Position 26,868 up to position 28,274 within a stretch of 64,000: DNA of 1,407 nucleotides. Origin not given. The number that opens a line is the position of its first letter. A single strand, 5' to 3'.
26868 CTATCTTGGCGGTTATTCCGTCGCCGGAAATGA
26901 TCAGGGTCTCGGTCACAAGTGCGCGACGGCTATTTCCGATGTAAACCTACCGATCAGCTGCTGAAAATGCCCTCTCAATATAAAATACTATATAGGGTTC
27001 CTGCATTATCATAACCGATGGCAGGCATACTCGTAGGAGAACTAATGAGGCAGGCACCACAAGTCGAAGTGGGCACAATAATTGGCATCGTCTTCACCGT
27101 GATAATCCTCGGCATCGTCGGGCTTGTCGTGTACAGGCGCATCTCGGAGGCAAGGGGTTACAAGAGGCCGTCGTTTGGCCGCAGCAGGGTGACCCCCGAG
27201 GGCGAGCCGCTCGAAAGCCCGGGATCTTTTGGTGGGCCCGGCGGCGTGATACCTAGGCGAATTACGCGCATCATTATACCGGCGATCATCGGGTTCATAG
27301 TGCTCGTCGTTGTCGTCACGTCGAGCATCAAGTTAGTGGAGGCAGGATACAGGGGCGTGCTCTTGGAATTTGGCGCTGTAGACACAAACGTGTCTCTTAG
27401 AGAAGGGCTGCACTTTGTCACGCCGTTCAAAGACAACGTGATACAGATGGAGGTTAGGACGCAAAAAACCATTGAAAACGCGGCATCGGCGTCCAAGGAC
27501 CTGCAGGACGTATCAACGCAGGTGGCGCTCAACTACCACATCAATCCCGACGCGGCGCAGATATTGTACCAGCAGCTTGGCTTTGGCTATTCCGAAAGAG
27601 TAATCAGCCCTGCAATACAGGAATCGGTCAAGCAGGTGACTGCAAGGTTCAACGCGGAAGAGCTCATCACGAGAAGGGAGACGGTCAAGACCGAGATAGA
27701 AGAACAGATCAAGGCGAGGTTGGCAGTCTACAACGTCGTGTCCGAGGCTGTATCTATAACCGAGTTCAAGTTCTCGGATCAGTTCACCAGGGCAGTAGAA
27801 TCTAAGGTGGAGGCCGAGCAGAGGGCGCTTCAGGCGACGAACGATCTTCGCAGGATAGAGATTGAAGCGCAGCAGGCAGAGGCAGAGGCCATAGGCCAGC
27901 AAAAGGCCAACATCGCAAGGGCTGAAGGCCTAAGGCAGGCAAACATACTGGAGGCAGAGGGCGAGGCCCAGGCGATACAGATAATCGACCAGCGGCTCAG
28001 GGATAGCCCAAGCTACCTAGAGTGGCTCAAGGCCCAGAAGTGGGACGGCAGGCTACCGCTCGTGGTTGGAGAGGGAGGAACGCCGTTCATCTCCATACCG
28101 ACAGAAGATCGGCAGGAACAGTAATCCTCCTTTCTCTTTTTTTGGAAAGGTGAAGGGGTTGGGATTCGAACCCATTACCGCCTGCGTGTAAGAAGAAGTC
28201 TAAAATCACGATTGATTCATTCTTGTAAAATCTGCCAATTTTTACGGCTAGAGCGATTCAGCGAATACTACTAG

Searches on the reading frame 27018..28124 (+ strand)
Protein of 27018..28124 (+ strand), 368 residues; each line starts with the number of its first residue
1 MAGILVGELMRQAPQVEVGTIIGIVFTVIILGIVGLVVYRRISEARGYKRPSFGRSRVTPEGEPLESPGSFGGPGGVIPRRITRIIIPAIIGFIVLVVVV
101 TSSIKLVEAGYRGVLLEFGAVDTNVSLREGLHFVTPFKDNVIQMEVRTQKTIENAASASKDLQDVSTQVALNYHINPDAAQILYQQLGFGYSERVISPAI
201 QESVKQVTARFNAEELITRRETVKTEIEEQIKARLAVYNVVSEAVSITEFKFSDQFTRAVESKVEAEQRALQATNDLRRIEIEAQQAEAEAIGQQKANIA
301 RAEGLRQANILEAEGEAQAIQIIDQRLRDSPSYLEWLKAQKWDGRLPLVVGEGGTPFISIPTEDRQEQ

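Call 8: find_encoding_contigs(protein=window:27018-28124:+, flank=10000, max_places=10)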
Protein window:27018-28124:+ (368 aa): 1 contig read that carries it; 1 place shown.
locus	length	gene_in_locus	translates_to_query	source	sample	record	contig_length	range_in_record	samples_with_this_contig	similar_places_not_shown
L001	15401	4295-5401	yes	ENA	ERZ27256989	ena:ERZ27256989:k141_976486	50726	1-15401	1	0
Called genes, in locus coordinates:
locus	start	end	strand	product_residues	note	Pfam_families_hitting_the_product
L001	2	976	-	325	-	?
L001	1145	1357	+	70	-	-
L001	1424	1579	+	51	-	-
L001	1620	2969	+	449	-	PF01546:Peptidase_M20, PF07687:M20_dimer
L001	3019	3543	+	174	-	-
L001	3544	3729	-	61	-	PF01361:Tautomerase, PF14552:Tautomerase_2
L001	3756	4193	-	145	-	-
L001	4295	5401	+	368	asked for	PF01145:Band_7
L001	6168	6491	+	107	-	PF12098:DUF3574 (weak)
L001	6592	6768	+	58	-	-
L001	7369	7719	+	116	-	-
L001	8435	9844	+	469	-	-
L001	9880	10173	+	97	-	PF01329:Pterin_4a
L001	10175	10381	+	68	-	-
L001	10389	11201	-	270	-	PF00528:BPD_transp_1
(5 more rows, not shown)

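Call 10: find_related_loci(query=window:27018-28124:+, collection=genome_contigs, flank=10000)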
Query window:27018-28124:+ (368 aa) in genome_contigs; peptide patterns used: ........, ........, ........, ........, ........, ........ (x = any residue, [..] = any of these).
122 stretches matched a pattern; 9 encode a relative of the query (tblastn E <= 1e-3); 9 distinct loci.
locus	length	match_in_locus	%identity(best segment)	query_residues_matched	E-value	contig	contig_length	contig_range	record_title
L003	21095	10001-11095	85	1-366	0e+0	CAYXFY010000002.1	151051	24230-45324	MAG TPA_asm: uncultured Nitrososphaera sp. isolate SRP290908_co1_399 genome assembly, contig: NODE_80_length_151051_cov_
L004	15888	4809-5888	76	9-368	3e-177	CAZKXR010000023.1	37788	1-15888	MAG TPA_asm: uncultured Nitrososphaera sp. isolate binchicken_co274_240 genome assembly, contig: NODE_2772_length_37788_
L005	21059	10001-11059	75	16-368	7e-169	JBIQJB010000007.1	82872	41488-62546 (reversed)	MAG: Nitrosopumilales archaeon isolate mag.109f NODE_405_length_82872, whole genome shotgun sequence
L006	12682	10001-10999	72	36-368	2e-157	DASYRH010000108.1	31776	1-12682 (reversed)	MAG TPA_asm: Nitrososphaera sp. isolate SMAG_U4506 k141_3242380, whole genome shotgun sequence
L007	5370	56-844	82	100-362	8e-145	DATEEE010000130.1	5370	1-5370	MAG TPA_asm: Nitrososphaera sp. isolate SMAG_U8725 k141_2165205, whole genome shotgun sequence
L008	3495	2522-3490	73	16-338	1e-145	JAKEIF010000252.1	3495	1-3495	MAG: Nitrososphaera sp. isolate CW1 S1Ck127_8478622, whole genome shotgun sequence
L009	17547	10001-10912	74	57-364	2e-138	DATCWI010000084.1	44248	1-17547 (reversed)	MAG TPA_asm: Nitrososphaera sp. isolate SMAG_U7407 k141_230791, whole genome shotgun sequence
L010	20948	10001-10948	61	57-361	1e-113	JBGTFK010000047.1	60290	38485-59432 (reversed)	MAG: Candidatus Nitrosocosmicus sp. isolate JTS-RE19 k141_8919559, whole genome shotgun sequence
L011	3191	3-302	83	269-368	2e-46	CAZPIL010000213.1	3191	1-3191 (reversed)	MAG TPA_asm: uncultured Nitrososphaera sp. isolate SRP284430_co1_57 genome assembly, contig: NODE_32471_length_3191_cov_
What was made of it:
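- Tried and rejected: The single genome-collection scan had already been spent on the SPFH protein (call 10).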

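Call 27: find_homologous_proteins(query=window:27018-28124:+, max_evalue=1e-100)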
Query window:27018-28124:+ (368 aa): 1034 proteins with E <= 1e-100 among 8000 candidates; the best 120 are listed.
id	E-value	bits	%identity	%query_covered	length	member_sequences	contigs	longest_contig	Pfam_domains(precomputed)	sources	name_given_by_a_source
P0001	3.2e-226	768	98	100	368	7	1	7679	PF01145.32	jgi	-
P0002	7.4e-201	684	86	100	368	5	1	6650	PF01145.32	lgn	-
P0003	8.0e-194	661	85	99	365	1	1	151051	PF01145.32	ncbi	-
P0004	1.1e-193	661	84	98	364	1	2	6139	PF01145.32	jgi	jgi:regulator of protease activity HflC (stomatin/prohibitin superfamily)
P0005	1.2e-191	654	83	100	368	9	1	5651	PF01145.32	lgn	-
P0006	3.2e-191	653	83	98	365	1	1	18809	PF01145.32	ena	-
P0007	6.7e-188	642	81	100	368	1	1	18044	PF01145.32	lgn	-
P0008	7.0e-186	635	81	99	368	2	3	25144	PF01145.32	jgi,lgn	-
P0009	2.8e-184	630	83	94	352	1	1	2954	PF01145.32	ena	-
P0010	2.9e-167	574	77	94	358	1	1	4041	PF01145.32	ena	-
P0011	7.1e-167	573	76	98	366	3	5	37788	PF01145.32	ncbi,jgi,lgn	jgi:regulator of protease activity HflC (stomatin/prohibitin superfamily)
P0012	3.0e-165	567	75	96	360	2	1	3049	PF01145.32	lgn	-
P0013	9.5e-165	566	76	92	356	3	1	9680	PF01145.32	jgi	jgi:regulator of protease activity HflC (stomatin/prohibitin superfamily)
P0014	9.7e-165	566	75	95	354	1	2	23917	PF01145.32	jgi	jgi:regulator of protease activity HflC (stomatin/prohibitin superfamily)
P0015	9.8e-165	566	76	96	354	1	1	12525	PF01145.32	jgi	jgi:regulator of protease activity HflC (stomatin/prohibitin superfamily)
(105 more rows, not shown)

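Call 28: find_encoding_contigs(protein=P0001, flank=10000, max_places=4)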
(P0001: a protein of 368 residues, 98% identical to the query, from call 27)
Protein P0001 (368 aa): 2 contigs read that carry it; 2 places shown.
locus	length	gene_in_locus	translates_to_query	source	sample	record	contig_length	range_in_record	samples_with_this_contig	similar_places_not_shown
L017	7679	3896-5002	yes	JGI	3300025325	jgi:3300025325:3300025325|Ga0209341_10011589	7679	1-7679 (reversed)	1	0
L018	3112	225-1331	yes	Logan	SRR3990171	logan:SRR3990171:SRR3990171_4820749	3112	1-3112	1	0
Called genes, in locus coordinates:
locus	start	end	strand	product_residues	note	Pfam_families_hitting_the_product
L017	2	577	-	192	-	?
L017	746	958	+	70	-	-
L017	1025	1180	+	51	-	-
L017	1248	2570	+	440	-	PF01546:Peptidase_M20, PF07687:M20_dimer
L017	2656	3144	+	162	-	-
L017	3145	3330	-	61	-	PF01361:Tautomerase, PF14552:Tautomerase_2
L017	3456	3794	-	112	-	-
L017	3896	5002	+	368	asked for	PF01145:Band_7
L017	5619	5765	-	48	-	-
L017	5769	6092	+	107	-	PF12098:DUF3574 (weak)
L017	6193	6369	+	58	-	-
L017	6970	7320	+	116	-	-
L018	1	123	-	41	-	?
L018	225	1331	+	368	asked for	PF01145:Band_7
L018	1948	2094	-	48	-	-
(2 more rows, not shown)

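Call 29: find_encoding_contigs(protein=P0002, flank=10000, max_places=4)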
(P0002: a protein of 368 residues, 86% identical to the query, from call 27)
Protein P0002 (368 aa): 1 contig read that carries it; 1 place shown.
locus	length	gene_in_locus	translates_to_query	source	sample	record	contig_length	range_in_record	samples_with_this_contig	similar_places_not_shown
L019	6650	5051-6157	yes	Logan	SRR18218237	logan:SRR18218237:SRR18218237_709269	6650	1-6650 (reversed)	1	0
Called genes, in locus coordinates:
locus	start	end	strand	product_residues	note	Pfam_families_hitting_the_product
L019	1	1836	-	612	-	?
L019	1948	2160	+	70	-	-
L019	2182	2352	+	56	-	-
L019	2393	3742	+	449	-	PF01546:Peptidase_M20, PF07687:M20_dimer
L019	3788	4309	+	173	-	-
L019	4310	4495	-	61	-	PF01361:Tautomerase, PF14552:Tautomerase_2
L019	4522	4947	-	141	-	-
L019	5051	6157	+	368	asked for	PF01145:Band_7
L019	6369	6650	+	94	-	?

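Call 30: find_encoding_contigs(protein=P0006, flank=10000, max_places=4)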
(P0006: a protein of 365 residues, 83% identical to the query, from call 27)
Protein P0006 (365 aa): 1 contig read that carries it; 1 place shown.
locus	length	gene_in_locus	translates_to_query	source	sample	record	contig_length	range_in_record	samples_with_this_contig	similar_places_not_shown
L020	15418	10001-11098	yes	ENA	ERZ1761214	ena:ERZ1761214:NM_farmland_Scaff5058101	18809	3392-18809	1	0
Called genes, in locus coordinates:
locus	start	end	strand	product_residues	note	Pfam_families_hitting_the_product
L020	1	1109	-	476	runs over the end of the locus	PF01336:tRNA_anti-codon (faint)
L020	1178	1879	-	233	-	PF01814:Hemerythrin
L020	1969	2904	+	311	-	PF00005:ABC_tran, PF13304:AAA_21, PF13732:DrrA1-3_C (faint)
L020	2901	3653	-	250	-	PF01061:ABC2_membrane, PF12698:ABC2_membrane_3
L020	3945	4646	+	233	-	PF12773:DZR (faint), PF13240:Zn_Ribbon_1 (weak)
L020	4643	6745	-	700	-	PF02629:CoA_binding, PF13380:CoA_binding_2, PF13607:Succ_CoA_lig, PF19045:Ligase_CoA_2, PF08442:ATP-grasp_2 (faint), PF13549:ATP-grasp_5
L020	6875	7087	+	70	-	-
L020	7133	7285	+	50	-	-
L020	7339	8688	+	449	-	PF01546:Peptidase_M20, PF07687:M20_dimer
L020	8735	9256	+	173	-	-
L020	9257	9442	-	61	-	PF01361:Tautomerase, PF14552:Tautomerase_2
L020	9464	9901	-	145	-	-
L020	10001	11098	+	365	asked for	PF01145:Band_7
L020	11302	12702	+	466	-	-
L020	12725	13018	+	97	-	PF01329:Pterin_4a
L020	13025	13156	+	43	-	-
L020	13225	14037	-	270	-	PF00528:BPD_transp_1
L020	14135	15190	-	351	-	PF13379:NMT1_2, PF12974:Phosphonate-bd (weak), PF09084:NMT1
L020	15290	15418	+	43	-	?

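Call 31: find_encoding_contigs(protein=P0007, flank=10000, max_places=4)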
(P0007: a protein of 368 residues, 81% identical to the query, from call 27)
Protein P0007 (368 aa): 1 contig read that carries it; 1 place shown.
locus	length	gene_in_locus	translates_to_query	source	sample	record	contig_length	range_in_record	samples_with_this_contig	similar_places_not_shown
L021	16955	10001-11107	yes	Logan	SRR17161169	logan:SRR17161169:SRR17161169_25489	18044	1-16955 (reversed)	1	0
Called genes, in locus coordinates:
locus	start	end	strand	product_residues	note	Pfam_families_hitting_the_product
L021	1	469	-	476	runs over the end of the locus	PF01336:tRNA_anti-codon (faint)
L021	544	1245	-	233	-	PF01814:Hemerythrin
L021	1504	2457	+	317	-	PF00005:ABC_tran, PF13304:AAA_21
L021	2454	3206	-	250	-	PF01061:ABC2_membrane, PF12698:ABC2_membrane_3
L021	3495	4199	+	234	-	PF13240:Zn_Ribbon_1 (weak)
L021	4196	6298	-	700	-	PF02629:CoA_binding, PF13380:CoA_binding_2, PF13607:Succ_CoA_lig, PF19045:Ligase_CoA_2, PF13549:ATP-grasp_5, PF08442:ATP-grasp_2 (weak)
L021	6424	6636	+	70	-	-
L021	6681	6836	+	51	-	-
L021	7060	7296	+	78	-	PF00127:Copper-bind (weak)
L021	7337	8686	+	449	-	PF01546:Peptidase_M20, PF07687:M20_dimer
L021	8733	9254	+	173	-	-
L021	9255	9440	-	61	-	PF01361:Tautomerase, PF14552:Tautomerase_2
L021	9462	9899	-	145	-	-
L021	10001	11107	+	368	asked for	PF01145:Band_7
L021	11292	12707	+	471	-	-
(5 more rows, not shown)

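Call 32: find_encoding_contigs(protein=P0008, flank=10000, max_places=4)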
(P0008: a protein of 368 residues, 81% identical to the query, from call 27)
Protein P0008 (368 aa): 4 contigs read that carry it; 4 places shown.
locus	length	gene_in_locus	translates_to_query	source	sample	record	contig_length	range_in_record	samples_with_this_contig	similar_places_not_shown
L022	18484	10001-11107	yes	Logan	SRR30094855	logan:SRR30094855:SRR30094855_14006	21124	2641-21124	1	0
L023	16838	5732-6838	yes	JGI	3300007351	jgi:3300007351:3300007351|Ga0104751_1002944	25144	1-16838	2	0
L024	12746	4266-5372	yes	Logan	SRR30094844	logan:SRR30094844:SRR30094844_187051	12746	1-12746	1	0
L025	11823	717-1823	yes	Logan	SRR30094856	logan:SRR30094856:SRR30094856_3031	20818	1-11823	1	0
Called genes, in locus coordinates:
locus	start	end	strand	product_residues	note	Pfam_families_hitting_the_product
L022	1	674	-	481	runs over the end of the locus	PF01336:tRNA_anti-codon (faint)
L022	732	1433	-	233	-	PF01814:Hemerythrin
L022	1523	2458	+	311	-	PF00005:ABC_tran, PF13304:AAA_21, PF13732:DrrA1-3_C (faint)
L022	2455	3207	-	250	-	PF01061:ABC2_membrane, PF12698:ABC2_membrane_3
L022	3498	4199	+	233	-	PF13240:Zn_Ribbon_1 (weak)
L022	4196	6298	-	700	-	PF02629:CoA_binding, PF13380:CoA_binding_2, PF13607:Succ_CoA_lig, PF19045:Ligase_CoA_2, PF13549:ATP-grasp_5, PF08442:ATP-grasp_2 (weak)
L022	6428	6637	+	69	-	-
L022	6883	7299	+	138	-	PF00127:Copper-bind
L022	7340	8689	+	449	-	PF01546:Peptidase_M20, PF07687:M20_dimer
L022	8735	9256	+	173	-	-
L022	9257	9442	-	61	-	PF01361:Tautomerase, PF14552:Tautomerase_2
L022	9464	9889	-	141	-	-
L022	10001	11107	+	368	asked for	PF01145:Band_7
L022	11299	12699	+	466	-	-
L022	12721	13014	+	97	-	PF01329:Pterin_4a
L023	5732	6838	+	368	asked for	PF01145:Band_7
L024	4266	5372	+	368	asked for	PF01145:Band_7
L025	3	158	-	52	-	?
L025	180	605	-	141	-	-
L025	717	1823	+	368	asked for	PF01145:Band_7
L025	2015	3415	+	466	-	-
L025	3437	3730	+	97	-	PF01329:Pterin_4a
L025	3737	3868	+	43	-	-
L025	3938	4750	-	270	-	PF00528:BPD_transp_1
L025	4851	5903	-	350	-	PF13379:NMT1_2, PF12974:Phosphonate-bd (weak), PF09084:NMT1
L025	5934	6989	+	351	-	PF02679:ComA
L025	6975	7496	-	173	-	PF00293:NUDIX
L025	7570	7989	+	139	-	-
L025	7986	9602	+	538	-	PF03109:ABC1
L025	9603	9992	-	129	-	PF00011:HSP20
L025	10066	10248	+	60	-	PF07754:Ribosomal_aS21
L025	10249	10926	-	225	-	-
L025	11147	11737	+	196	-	PF02223:Thymidylate_kin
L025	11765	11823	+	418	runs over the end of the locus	PF01966:HD, PF19276:HD_assoc_2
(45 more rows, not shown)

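Call 38: find_encoding_contigs(protein=P0004, flank=10000, max_places=4)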
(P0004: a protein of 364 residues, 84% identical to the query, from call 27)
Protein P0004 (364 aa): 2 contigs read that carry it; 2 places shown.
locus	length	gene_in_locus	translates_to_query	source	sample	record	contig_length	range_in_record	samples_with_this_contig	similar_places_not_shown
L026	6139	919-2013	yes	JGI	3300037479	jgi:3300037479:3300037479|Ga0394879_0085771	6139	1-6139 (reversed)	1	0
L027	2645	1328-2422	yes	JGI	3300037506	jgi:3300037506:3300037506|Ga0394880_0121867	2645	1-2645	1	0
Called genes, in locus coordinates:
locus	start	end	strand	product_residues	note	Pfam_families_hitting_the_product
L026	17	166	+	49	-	-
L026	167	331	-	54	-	PF01361:Tautomerase, PF14552:Tautomerase_2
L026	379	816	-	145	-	-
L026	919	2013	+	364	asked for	PF01145:Band_7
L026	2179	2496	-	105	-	-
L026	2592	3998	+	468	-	-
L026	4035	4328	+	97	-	PF01329:Pterin_4a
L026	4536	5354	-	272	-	PF00528:BPD_transp_1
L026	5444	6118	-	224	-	PF09084:NMT1, PF13379:NMT1_2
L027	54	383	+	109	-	-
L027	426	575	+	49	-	-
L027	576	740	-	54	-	PF01361:Tautomerase, PF14552:Tautomerase_2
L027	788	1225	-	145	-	-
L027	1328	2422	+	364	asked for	PF01145:Band_7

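Call 39: find_encoding_contigs(protein=P0005, flank=10000, max_places=4)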
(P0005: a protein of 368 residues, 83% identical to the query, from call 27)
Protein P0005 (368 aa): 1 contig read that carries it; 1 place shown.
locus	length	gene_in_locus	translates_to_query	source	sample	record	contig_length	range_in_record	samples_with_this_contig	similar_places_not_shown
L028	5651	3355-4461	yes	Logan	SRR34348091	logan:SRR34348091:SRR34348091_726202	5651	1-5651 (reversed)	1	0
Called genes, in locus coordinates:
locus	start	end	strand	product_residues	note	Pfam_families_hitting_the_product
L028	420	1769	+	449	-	PF01546:Peptidase_M20, PF07687:M20_dimer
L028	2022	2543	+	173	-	-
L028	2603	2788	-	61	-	PF01361:Tautomerase, PF14552:Tautomerase_2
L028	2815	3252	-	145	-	-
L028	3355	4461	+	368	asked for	PF01145:Band_7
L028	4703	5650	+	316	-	?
